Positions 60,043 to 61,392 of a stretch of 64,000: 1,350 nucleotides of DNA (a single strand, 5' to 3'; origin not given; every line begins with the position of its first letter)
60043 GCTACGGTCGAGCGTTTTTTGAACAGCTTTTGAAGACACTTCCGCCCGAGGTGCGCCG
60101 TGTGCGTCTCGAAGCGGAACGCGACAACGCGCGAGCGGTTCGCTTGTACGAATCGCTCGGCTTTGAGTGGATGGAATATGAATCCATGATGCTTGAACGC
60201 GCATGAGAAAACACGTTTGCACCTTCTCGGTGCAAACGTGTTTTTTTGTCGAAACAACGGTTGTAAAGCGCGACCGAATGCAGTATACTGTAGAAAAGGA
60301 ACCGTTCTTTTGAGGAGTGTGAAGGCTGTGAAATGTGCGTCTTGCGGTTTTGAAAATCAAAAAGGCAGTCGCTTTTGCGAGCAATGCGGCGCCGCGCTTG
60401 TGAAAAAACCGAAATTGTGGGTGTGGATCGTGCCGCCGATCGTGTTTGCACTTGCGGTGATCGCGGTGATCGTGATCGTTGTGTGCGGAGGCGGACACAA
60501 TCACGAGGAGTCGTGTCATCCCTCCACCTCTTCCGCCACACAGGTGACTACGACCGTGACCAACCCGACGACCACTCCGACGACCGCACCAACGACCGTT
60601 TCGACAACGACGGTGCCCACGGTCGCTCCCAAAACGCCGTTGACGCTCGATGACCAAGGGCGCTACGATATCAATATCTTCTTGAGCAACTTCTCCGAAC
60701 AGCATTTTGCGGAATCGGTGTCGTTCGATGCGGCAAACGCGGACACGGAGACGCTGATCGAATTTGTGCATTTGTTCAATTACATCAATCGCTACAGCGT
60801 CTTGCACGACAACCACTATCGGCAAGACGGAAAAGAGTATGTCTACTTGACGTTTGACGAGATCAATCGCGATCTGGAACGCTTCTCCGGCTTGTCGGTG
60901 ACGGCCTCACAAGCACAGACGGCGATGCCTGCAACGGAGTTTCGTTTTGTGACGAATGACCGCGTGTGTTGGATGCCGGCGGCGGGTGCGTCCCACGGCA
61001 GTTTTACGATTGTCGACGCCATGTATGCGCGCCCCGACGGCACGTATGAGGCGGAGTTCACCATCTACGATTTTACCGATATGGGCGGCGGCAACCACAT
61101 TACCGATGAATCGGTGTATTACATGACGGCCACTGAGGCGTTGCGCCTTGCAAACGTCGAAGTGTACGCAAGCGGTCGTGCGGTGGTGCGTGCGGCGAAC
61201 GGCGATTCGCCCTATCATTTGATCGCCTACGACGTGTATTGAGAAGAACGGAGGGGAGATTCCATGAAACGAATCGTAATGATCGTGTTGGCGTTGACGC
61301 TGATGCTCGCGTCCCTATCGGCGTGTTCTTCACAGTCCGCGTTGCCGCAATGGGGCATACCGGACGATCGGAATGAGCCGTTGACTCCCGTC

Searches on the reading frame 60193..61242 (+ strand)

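Call 4: search_protein_families(library=pfam, proteins=[window:60193-61242:+], max_evalue=0.01)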
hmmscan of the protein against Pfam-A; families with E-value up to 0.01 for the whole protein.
window:60193-61242:+ (349 aa): 6 families
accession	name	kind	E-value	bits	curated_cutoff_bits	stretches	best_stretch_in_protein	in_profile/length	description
PF13240.11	Zn_Ribbon_1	-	1e-05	25.6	25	1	47-69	1-23/23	zinc-ribbon domain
PF12773.13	DZR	-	2.3e-05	24.9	27.3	1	48-70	1-23/45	Double zinc ribbon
PF24463.1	DUF7577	-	0.0019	18.2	28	1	45-69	2-26/27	Domain of unknown function (DUF7577)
PF21827.1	New_glue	-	0.0021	18.2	31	1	86-140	8-61/94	New glue protein family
PF01456.22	Mucin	-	0.0026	18.2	34.7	1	83-149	11-79/143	Mucin-like glycoprotein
PF17032.10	Zn_ribbon_15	-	0.0053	18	28.9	0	16-66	23-73/73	zinc-ribbon family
